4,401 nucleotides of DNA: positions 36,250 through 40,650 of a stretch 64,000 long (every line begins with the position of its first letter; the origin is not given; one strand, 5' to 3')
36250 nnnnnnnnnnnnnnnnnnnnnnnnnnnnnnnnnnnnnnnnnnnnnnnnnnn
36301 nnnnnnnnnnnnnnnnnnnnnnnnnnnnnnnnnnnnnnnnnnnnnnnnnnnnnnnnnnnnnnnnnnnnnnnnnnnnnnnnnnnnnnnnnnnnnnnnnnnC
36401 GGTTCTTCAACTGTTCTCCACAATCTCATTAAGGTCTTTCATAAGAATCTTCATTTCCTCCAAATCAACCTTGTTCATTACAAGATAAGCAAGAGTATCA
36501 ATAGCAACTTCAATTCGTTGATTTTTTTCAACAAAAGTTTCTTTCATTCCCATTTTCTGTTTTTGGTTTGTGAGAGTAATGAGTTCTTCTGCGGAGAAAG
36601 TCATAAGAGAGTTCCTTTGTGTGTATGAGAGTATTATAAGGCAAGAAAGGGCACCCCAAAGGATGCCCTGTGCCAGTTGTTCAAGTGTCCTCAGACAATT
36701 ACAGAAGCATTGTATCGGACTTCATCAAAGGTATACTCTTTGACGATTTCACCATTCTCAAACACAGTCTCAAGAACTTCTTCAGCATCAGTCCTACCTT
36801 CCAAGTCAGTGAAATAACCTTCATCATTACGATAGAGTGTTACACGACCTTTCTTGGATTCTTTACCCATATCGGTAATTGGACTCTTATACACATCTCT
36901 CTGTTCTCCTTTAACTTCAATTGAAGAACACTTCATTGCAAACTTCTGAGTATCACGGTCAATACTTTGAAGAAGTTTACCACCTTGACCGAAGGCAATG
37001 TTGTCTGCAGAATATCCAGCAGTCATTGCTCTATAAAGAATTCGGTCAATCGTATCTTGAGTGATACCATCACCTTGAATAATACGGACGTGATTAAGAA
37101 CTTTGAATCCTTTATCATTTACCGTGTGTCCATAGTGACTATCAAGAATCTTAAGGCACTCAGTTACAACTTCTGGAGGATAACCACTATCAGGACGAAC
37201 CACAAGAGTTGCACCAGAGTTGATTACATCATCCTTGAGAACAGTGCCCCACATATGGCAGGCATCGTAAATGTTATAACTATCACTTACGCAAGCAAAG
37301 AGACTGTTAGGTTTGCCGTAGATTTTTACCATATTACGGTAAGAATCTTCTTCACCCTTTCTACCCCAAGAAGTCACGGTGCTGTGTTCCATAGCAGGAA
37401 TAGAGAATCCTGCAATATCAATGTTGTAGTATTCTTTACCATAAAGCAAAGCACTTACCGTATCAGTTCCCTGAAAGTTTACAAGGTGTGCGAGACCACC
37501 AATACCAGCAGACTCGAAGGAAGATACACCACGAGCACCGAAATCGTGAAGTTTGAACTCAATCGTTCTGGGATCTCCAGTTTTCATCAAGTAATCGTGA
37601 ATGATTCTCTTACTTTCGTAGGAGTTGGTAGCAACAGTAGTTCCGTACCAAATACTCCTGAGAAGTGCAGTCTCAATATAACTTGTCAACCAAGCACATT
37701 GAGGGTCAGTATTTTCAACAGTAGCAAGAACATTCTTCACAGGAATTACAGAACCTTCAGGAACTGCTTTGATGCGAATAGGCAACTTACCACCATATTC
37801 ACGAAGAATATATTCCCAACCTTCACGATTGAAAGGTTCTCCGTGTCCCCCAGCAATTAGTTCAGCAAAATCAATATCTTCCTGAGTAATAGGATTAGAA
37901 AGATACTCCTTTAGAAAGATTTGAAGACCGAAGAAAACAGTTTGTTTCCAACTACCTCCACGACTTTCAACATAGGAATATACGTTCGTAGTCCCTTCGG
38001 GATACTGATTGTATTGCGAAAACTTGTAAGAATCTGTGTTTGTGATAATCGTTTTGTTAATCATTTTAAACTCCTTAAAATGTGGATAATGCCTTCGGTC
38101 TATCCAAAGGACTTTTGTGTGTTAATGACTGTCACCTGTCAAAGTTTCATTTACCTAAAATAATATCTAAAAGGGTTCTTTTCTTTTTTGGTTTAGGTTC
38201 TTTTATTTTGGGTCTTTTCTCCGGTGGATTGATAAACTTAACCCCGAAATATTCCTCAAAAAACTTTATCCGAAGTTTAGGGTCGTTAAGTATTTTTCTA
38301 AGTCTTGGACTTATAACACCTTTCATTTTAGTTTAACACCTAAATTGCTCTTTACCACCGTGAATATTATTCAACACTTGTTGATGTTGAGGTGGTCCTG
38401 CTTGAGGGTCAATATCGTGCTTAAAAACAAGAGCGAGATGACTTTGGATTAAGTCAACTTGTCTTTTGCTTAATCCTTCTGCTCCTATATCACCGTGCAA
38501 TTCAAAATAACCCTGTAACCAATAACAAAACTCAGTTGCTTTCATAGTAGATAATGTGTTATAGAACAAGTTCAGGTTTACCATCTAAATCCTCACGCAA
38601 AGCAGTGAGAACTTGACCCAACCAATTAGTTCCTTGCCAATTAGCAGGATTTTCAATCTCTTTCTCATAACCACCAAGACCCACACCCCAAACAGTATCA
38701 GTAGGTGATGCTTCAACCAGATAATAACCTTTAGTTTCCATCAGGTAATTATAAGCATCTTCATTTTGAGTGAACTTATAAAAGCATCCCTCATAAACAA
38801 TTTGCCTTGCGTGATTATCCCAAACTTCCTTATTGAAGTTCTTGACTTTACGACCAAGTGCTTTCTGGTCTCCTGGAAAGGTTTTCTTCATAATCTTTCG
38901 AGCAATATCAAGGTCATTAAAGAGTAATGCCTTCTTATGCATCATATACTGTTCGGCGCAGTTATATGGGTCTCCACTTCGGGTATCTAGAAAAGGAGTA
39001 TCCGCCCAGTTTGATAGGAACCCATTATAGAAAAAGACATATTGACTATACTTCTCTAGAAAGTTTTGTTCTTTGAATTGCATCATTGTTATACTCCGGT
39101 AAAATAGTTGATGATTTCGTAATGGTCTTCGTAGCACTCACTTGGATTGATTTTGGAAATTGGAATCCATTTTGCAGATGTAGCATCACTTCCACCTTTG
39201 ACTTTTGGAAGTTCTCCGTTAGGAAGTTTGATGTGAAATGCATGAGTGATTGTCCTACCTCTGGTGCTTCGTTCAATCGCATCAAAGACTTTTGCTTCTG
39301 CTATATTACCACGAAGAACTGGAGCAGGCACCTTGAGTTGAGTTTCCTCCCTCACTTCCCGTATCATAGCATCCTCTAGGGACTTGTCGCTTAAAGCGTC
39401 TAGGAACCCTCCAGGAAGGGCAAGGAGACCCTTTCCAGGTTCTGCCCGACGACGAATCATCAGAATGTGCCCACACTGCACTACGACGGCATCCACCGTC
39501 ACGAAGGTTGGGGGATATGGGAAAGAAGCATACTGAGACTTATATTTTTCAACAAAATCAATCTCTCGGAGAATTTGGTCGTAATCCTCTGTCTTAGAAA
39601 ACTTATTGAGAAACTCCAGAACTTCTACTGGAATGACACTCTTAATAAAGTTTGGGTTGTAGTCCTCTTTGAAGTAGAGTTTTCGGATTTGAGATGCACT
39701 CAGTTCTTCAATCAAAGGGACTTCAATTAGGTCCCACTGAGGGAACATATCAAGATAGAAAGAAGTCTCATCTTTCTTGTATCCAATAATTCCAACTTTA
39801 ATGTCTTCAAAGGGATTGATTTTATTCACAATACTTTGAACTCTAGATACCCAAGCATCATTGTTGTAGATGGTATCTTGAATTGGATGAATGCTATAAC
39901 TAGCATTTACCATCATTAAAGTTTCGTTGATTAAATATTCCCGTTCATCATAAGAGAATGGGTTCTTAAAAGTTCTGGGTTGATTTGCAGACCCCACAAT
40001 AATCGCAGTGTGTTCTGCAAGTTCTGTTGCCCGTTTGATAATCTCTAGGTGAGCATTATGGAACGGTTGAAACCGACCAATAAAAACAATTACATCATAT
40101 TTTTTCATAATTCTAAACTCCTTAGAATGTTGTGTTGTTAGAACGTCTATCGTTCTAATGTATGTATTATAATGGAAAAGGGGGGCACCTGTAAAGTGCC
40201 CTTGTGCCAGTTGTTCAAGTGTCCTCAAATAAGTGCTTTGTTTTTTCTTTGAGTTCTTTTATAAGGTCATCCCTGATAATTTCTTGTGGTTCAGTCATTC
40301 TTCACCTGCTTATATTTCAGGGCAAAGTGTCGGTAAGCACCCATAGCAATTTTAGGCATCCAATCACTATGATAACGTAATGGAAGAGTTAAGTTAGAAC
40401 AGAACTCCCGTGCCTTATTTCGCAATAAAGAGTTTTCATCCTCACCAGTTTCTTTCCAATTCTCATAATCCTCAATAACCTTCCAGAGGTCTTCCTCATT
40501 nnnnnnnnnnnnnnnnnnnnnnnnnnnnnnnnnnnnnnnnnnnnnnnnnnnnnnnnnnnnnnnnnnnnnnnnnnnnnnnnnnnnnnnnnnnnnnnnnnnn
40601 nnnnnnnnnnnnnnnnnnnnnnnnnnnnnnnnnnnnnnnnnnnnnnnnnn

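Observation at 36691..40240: NAD+ salvage module nadV - NADAR - natV, each gene with its own cassette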

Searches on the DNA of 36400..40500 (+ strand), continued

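Call 62: search_with_rna_model(model_id=R1, sources=[L085, L086, L087, L088, L089, L090, L091, L092, L093, L094, L095, L096, L097, L098, L099, L100, L101, L102, L103, L104, L105, L106, L107, L108, L109, L110, L111, L112, L113, L114, L115, L116, L117, L118, L119, L120, L121, L122, L123, L124, L125, L126, L127, L128, L129, L130, L131, L132, L133, L134, L135, L136, L137, L138, L139, L140, L141, L142, L143, L144, L145, L146, L147, L148, L149, L150, L151, L152, L153, L154, L155, L156, L157, L158, L159, L160, L161, L162, L163, L164], max_evalue=10, show_alignments=4)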
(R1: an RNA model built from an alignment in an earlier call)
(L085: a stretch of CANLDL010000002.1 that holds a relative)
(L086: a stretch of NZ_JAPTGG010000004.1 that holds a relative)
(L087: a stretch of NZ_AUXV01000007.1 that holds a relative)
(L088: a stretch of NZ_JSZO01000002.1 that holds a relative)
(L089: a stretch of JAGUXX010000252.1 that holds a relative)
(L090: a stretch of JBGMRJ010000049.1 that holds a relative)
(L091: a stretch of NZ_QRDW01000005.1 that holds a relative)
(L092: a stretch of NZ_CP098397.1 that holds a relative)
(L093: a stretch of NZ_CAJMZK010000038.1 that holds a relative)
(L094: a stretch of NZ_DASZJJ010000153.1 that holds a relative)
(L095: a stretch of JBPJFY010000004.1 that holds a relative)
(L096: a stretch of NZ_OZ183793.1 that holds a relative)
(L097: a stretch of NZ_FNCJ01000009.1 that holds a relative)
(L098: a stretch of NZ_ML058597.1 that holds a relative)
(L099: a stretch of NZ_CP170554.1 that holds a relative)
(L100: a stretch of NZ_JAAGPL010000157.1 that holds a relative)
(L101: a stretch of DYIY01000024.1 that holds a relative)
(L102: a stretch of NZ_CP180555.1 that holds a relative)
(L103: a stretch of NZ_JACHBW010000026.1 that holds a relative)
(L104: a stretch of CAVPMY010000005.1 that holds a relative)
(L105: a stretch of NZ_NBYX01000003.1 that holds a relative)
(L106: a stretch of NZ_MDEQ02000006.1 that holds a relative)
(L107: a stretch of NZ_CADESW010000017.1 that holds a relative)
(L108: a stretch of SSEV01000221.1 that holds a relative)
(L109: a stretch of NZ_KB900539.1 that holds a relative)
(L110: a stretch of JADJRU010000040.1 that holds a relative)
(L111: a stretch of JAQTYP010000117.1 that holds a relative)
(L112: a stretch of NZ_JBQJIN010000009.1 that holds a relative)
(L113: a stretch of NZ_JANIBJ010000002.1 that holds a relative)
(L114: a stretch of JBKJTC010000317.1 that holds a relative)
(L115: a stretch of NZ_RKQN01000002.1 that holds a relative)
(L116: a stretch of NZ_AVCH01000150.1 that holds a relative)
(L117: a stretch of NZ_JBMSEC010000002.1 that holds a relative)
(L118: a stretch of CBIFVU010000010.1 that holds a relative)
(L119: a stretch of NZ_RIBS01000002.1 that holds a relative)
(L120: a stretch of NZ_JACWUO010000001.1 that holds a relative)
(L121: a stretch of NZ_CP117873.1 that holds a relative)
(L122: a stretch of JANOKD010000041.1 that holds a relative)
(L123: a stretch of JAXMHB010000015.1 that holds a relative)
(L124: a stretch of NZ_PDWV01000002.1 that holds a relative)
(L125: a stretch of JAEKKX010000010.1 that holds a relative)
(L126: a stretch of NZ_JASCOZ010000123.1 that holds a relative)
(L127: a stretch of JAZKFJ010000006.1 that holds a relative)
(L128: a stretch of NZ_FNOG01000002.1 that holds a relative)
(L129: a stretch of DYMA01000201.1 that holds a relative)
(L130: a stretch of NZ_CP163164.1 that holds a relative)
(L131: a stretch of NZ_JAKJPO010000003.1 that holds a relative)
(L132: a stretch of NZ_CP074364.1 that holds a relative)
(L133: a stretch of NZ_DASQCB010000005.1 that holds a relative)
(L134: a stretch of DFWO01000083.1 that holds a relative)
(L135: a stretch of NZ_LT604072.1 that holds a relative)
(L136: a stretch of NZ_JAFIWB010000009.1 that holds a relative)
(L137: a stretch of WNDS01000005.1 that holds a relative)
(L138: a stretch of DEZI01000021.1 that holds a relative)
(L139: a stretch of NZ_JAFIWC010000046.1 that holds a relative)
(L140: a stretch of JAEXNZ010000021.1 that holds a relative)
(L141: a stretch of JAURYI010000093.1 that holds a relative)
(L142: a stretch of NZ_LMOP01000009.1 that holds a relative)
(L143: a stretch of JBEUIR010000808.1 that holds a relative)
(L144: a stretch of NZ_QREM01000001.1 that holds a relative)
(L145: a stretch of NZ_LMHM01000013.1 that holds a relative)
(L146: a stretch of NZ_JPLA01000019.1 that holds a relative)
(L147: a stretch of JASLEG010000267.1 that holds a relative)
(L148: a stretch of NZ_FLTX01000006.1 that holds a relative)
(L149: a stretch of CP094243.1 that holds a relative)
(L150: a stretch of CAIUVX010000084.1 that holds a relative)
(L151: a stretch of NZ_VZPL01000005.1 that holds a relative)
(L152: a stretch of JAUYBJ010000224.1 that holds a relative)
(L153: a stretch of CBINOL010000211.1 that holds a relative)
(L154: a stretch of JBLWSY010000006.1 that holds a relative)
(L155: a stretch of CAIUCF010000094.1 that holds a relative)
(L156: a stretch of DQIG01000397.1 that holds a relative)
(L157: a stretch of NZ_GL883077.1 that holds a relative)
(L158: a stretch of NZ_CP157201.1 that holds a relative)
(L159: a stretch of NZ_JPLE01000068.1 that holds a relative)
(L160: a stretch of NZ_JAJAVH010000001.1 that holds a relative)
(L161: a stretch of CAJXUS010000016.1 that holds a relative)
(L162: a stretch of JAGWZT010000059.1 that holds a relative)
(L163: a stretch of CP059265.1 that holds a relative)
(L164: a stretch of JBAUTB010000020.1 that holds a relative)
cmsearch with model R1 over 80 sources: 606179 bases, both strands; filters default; matches with E-value up to 10: 53.
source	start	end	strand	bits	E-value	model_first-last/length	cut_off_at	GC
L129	2796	2849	+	32.6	0.00046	1-58/58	no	0.35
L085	4610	4672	+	31.1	0.001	1-58/58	no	0.43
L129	2504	2558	+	29.9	0.0019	1-58/58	no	0.29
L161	4568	4625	+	26.2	0.012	1-58/58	no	0.52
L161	3346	3399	+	25.9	0.014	1-58/58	no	0.46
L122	3455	3516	+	25.9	0.014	1-58/58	no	0.45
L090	3104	3177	+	24.4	0.032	1-58/58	no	0.38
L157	4654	4708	+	23.5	0.05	1-58/58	no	0.56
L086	4564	4610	+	22.7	0.073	1-58/58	no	0.55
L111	3447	3506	+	22.6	0.081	1-58/58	no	0.52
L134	6030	6087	+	22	0.11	1-58/58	no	0.4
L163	3423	3477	+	21.1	0.17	1-58/58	no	0.51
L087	4552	4609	+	20.6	0.22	1-58/58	no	0.43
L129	1170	1224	+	20.6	0.22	1-58/58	no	0.44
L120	3453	3491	+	20.6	0.22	1-58/58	no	0.62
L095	4570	4628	+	20.4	0.24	1-58/58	no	0.53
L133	3453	3491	+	20.1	0.28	1-58/58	no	0.62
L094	3509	3569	+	18.8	0.56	1-58/58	no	0.57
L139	4564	4618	+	18.7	0.58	1-58/58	no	0.73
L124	1892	1945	+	18.7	0.59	1-58/58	no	0.69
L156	314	352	+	18.5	0.66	1-58/58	no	0.67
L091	3361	3416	+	18.3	0.74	1-58/58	no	0.54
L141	7148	7226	-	18.2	0.75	1-58/58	no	0.27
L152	7148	7226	-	18.2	0.75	1-58/58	no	0.27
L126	3453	3491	+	18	0.82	1-58/58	no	0.59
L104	4562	4621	+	18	0.86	1-58/58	no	0.62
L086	6156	6227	+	17.8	0.93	1-58/58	no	0.47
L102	4680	4740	+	17.5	1.1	1-58/58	no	0.43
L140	3453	3491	+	17.3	1.2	1-58/58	no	0.62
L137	3453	3491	+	17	1.4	1-58/58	no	0.51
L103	4556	4616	+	16.9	1.4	1-58/58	no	0.62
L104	3398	3428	+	16.1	2.2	1-58/58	no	0.68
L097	4529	4589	+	16.1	2.2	1-58/58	no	0.66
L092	3433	3490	+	15.9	2.5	1-58/58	no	0.52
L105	3433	3490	+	15.9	2.5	1-58/58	no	0.52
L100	3433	3490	+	15.9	2.5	1-58/58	no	0.55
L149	3437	3494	+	15.5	3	1-58/58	no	0.62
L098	3433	3490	+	15.5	3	1-58/58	no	0.53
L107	4541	4601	+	15.5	3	1-58/58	no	0.61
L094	2391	2447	+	15.3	3.3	1-58/58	no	0.6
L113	3447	3506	+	15.3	3.4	1-58/58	no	0.52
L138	3453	3491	+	15.2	3.6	1-58/58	no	0.62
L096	3433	3490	+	14.8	4.3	1-58/58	no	0.53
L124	782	820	+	14.8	4.3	1-58/58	no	0.67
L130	3436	3469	+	14.6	4.8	1-58/58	no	0.59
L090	4552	4615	+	14.6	4.8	1-58/58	no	0.42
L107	3433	3490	+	14.2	5.9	1-58/58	no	0.57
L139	3457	3477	+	14.1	6.2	6-26/58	no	0.71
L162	2298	2351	+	14.1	6.3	1-58/58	no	0.7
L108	3413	3443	+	13.7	7.6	1-58/58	no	0.68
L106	3433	3490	+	13.7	7.8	1-58/58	no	0.53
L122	4597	4615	+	13.4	9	7-25/58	no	0.68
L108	4557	4611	+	13.3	9.2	1-58/58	no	0.65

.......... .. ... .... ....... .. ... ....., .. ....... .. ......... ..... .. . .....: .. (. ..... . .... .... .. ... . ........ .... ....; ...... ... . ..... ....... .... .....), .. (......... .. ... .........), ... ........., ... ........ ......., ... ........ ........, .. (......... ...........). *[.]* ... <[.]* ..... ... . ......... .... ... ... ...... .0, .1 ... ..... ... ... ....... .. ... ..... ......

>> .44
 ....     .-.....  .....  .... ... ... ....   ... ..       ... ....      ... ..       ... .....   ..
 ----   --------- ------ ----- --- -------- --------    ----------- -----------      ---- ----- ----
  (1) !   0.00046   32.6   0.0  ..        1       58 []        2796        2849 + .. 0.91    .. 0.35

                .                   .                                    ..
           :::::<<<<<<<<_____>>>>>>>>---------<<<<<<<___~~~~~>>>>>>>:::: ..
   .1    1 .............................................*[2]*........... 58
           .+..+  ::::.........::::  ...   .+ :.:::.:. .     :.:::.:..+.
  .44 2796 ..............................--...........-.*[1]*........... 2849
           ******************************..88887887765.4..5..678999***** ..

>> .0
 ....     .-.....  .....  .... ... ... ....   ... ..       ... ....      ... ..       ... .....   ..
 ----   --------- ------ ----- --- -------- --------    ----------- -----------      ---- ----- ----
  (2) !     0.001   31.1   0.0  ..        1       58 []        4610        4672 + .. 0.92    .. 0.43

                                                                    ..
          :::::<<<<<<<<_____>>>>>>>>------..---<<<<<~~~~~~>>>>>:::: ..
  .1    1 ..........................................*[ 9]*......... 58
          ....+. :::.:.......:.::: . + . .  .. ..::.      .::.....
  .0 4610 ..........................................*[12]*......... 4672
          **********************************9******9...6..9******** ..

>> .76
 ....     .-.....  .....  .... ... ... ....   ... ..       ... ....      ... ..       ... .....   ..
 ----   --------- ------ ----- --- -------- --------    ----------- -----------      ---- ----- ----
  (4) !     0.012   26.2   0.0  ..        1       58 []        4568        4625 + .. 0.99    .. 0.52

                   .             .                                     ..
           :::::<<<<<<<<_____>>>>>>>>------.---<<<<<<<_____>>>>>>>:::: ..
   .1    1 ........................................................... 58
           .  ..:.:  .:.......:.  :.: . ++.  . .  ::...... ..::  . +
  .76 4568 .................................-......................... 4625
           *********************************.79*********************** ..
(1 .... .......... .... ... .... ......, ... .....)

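Call 68: search_rna_families(source=L149, start=3300, end=4750, threshold=evalue, max_evalue=10)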
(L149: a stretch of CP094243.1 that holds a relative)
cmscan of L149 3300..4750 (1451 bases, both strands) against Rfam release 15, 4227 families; matches with E-value up to 10: 5.
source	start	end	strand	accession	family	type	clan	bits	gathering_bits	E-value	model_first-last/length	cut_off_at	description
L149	3535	3584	-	RF03006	M23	Gene; sRNA;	-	19.5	41.2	0.98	1-53/53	no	M23 RNA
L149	4557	4587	-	RF01336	CRISPR-DR23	Gene; CRISPR;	-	15.9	45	9.8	1-36/36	no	CRISPR RNA direct repeat element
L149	4230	4278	+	RF01297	sR40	Gene; snRNA; snoRNA; CD-box;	-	14.9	50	5.6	1-61/61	no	Small nucleolar RNA sR40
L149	3659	3681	+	RF01145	sR14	Gene; snRNA; snoRNA; CD-box;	-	11.2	38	6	1-54/54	no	Small nucleolar RNA sR14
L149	3348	3410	+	RF01136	sR28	Gene; snRNA; snoRNA; CD-box;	-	10.7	39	8.9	1-55/55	no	Small nucleolar RNA sR28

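Call 69: search_rna_families(source=L092, start=3300, end=4750, threshold=evalue, max_evalue=10)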
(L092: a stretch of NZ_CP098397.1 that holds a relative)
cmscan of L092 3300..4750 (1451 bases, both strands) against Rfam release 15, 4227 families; matches with E-value up to 10: 6.
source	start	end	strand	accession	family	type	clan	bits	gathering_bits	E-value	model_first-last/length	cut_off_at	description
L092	3680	3813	-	RF04104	MIR918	Gene; miRNA;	-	17.8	268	2.4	1-265/265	no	MIR918 microRNA precursor family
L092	3869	3903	-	RF01333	CRISPR-DR20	Gene; CRISPR;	-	15.4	42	8.6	1-36/36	no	CRISPR RNA direct repeat element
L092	4524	4580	-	RF01516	v-snoRNA-1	Gene; snRNA; snoRNA; CD-box;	-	14.3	75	7.7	1-65/65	no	Human herpesvirus 1 small nucleolar RNA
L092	4497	4528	-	RF02648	Cis90_sRNA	Gene; sRNA;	-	13.4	50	1.6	93-124/237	no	Ruegeria cis90 sRNA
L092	3972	4084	-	RF00457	IRES_mnt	Cis-reg; IRES;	-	12.1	100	3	78-176/203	no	Mnt IRES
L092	3667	3692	-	RF01395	isrL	Gene; sRNA;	-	10.1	35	4.6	148-173/345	no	isrL Hfq binding RNA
